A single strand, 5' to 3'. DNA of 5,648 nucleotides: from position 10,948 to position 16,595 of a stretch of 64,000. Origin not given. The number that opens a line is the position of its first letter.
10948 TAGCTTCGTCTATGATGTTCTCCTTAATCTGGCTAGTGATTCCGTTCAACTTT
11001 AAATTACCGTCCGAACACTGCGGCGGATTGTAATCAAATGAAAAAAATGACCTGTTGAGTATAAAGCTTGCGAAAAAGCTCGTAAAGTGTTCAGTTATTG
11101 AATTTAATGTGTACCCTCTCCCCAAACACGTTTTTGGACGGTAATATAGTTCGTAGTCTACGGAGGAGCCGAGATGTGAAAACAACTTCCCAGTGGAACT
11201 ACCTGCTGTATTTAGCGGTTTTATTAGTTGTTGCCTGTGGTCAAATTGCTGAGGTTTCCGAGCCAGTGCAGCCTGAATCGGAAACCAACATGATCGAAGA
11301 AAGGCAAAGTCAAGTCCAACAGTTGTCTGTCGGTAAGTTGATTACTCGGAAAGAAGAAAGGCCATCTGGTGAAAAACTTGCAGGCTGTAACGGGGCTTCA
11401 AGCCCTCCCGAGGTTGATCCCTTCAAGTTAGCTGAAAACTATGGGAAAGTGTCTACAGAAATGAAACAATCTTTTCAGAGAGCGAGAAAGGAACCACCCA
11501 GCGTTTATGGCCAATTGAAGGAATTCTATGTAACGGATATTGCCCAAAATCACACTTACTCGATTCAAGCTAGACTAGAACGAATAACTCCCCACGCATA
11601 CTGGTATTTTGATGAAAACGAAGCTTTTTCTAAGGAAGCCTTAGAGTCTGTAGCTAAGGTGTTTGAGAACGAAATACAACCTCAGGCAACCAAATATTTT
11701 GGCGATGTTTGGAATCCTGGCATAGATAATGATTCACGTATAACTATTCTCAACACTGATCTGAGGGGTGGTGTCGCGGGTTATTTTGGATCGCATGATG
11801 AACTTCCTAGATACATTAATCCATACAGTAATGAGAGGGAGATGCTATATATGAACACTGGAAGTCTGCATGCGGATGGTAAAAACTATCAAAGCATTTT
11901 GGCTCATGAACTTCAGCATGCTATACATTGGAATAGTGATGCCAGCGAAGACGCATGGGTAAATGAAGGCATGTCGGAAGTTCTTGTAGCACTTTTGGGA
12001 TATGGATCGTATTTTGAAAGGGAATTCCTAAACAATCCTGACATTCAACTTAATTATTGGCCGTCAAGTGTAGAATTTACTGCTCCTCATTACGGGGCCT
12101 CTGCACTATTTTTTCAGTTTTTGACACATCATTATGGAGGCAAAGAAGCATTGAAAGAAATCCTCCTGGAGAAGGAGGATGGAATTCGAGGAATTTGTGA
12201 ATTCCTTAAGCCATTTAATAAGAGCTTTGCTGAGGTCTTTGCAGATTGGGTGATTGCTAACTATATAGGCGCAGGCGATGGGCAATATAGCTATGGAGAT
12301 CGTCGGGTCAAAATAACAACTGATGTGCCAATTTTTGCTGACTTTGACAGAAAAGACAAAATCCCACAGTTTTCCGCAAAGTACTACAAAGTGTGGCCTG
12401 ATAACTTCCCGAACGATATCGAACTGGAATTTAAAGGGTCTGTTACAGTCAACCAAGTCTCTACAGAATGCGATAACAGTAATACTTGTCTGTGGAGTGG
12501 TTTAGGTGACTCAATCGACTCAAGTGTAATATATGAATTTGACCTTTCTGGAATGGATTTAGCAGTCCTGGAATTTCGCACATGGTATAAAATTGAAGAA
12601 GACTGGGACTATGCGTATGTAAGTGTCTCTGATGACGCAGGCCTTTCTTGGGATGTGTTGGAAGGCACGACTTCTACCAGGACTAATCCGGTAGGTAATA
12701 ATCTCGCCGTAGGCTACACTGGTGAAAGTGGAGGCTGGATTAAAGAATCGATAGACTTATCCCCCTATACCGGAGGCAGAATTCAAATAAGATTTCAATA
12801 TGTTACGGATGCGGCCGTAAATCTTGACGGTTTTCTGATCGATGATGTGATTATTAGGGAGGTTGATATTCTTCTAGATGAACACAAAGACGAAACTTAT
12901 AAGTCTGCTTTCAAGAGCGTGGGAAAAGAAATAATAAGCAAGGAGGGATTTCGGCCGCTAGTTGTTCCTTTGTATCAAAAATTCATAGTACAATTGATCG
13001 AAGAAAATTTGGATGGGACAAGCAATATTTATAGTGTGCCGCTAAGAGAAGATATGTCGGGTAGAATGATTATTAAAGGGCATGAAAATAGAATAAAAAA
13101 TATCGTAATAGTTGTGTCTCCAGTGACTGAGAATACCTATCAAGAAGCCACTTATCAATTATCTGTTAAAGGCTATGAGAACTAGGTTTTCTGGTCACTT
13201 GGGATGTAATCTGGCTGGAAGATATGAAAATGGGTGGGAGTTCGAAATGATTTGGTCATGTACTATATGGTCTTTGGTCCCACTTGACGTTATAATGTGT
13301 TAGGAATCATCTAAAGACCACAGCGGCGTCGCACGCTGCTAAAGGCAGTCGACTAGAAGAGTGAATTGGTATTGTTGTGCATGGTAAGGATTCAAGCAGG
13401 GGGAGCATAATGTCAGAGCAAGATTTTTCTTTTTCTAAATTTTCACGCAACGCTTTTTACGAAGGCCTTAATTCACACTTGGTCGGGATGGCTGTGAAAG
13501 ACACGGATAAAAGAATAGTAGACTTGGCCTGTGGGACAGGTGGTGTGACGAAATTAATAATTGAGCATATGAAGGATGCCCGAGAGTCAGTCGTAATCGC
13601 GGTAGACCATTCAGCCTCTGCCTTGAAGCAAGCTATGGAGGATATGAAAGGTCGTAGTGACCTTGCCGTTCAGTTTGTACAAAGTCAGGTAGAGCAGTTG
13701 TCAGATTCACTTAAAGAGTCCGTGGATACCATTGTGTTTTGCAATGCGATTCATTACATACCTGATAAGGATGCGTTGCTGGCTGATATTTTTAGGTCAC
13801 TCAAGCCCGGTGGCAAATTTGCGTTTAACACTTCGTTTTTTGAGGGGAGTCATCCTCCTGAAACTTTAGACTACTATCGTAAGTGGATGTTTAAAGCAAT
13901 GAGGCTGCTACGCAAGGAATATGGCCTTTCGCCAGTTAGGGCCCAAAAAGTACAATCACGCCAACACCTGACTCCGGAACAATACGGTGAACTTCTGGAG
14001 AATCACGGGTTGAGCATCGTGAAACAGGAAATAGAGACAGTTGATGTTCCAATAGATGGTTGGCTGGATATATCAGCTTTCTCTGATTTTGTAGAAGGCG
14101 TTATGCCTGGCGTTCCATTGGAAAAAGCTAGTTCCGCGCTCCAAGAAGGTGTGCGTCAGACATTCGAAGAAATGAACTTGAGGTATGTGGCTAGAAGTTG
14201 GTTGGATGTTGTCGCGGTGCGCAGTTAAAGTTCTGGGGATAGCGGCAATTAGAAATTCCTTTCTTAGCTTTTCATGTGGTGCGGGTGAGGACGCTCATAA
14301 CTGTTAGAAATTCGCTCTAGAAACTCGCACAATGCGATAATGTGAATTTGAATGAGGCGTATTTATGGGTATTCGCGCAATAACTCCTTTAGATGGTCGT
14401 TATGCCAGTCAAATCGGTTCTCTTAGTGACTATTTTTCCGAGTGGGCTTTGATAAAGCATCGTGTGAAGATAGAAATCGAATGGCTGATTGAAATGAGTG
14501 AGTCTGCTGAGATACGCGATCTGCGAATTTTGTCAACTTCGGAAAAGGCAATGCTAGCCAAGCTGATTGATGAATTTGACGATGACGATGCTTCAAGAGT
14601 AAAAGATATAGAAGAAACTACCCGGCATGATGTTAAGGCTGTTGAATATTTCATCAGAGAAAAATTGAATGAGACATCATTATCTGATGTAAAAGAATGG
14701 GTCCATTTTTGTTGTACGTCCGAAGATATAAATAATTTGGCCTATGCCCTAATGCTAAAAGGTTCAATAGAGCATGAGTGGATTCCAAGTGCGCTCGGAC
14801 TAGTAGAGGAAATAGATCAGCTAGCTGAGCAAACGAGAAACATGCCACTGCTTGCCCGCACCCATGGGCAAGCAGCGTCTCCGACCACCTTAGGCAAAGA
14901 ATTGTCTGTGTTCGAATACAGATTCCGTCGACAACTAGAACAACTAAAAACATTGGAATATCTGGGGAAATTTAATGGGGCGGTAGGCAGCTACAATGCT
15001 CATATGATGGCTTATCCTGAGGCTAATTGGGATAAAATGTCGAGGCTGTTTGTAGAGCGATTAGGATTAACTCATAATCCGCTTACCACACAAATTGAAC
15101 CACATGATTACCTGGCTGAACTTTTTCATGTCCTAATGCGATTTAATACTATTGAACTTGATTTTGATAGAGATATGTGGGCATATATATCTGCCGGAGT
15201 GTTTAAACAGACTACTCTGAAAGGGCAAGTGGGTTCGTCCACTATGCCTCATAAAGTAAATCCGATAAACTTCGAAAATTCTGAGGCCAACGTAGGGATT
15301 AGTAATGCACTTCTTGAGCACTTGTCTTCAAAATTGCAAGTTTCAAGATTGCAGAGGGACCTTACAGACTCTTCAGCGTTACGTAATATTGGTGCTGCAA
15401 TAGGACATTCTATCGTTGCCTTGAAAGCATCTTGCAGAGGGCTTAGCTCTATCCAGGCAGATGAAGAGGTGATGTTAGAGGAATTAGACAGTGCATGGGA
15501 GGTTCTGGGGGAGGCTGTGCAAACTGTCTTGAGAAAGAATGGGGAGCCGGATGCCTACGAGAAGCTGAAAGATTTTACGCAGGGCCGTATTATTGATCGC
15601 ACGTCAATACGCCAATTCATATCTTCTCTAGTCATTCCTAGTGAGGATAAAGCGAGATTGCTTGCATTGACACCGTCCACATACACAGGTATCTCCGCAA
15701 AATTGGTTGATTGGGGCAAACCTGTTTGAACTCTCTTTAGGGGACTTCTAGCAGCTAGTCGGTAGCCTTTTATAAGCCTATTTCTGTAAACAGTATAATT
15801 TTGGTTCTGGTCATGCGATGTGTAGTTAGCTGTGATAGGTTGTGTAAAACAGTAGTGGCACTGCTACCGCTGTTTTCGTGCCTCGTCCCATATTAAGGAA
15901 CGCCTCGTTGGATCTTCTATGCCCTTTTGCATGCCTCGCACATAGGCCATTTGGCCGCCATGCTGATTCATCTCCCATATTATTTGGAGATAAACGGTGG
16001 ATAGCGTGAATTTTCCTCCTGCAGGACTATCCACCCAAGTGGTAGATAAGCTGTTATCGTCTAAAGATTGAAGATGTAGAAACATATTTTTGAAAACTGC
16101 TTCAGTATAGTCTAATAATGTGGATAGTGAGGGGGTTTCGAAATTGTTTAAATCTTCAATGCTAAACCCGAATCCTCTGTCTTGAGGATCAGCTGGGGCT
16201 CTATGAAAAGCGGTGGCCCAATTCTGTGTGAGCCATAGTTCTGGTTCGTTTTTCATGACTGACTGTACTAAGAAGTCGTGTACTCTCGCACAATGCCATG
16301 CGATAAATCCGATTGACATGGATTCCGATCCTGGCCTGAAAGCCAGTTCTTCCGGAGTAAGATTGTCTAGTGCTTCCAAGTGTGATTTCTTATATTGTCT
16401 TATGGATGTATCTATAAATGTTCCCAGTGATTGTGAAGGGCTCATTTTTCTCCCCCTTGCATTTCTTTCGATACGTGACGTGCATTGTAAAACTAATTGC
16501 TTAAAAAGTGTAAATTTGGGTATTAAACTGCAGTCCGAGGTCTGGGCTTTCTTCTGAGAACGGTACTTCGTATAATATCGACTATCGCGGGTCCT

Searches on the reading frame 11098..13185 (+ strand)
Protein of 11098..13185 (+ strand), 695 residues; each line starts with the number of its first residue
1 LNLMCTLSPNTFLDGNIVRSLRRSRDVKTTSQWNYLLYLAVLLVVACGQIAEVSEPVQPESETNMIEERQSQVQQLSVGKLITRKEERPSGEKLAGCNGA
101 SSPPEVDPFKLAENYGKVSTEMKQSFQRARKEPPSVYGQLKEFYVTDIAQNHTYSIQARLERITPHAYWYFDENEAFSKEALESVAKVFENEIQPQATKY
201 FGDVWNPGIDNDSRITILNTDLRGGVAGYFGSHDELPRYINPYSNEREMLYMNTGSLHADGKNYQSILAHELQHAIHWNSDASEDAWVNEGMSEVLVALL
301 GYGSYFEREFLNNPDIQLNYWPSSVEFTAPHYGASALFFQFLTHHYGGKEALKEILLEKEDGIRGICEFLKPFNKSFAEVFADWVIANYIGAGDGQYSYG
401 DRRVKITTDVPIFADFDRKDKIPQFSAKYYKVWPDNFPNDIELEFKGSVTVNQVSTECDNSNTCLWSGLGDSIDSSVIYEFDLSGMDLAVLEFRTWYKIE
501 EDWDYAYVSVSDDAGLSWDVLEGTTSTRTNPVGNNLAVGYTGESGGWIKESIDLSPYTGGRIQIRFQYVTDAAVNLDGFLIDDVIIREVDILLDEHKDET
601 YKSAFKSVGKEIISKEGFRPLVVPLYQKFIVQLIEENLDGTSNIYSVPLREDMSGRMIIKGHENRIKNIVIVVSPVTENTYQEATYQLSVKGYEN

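Call 39: search_protein_families(library=pfam, proteins=[window:11098-13185:+], max_evalue=0.00001)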
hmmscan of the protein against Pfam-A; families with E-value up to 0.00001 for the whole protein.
window:11098-13185:+ (695 aa): 1 family
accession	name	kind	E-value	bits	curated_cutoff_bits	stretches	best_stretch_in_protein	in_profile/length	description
PF20773.4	InhA-like_MAM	-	1.4e-28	100.2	26.9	1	458-587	34-163/191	Immune inhibitor A-like, MAM domain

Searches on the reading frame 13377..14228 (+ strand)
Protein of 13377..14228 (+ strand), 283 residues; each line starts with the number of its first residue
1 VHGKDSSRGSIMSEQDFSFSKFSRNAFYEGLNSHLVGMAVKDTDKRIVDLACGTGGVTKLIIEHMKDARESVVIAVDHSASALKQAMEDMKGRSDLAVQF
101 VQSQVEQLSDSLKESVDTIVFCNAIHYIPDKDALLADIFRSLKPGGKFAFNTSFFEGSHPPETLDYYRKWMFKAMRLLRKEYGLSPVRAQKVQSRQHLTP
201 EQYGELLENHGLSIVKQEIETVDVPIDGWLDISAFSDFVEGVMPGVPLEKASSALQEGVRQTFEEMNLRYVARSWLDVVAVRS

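Call 39: search_protein_families(library=pfam, proteins=[window:13377-14228:+], max_evalue=0.00001)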
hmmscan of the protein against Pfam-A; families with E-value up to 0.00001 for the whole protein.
window:13377-14228:+ (283 aa): 7 families
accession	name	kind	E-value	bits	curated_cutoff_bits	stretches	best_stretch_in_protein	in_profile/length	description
PF08242.18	Methyltransf_12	-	6.4e-18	65.7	30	1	48-148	1-98/98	Methyltransferase domain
PF13649.12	Methyltransf_25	-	2.6e-17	63.7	27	1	47-146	1-97/97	Methyltransferase domain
PF13847.12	Methyltransf_31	-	4.8e-17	62.4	27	1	42-154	2-113/145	Methyltransferase domain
PF08241.18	Methyltransf_11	-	1.4e-15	58.2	21.2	1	48-150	1-95/95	Methyltransferase domain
PF01209.24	Ubie_methyltran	-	3.5e-15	56.4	20.1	1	41-182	45-185/233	ubiE/COQ5 methyltransferase family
PF13489.12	Methyltransf_23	-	4.8e-13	49.6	27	1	41-216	20-163/164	Methyltransferase domain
PF05175.20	MTS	-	4.3e-06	26.9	23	1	39-130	27-113/170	Methyltransferase small domain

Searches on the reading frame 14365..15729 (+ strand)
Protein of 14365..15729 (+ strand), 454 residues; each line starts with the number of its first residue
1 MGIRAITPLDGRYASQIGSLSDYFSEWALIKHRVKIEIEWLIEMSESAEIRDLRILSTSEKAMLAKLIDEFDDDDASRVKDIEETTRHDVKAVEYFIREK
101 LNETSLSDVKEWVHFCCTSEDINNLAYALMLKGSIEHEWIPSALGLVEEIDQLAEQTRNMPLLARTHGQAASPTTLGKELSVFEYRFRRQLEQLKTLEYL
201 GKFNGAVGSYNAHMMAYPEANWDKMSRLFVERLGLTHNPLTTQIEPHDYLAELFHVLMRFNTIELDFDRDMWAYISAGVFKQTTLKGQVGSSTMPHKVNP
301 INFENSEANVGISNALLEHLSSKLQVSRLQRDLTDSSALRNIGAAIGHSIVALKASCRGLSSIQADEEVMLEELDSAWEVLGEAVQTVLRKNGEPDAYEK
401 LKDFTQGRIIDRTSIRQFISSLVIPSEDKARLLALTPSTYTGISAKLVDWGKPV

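Call 39: search_protein_families(library=pfam, proteins=[window:14365-15729:+], max_evalue=0.00001)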
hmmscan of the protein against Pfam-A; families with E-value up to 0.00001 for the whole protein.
window:14365-15729:+ (454 aa): 2 families
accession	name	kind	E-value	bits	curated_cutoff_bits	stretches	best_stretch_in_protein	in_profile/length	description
PF00206.25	Lyase_1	-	9.4e-53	180.1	27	1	12-306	2-303/312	Lyase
PF08328.16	ASL_C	-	4.4e-42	143.2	35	1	327-441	1-115/115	Adenylosuccinate lyase C-terminal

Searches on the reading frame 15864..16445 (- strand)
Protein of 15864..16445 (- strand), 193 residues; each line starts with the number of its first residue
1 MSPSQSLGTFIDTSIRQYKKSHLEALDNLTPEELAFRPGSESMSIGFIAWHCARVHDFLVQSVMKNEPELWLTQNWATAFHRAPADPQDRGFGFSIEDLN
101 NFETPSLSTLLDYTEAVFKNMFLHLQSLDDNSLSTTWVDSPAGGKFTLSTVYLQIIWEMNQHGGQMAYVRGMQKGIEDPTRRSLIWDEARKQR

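Call 40: search_protein_families(library=pfam, proteins=[window:15864-16445:-], max_evalue=0.00001)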
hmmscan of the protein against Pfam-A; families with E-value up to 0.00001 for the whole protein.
window:15864-16445:- (193 aa): 2 families
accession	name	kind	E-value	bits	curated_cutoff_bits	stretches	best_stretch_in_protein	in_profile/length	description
PF12867.12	DinB_2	-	5.4e-16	59.6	24.8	1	23-166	10-128/128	DinB superfamily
PF04978.18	MST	-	1.4e-09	39.1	27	1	15-172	6-146/149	Mycothiol-S-transferase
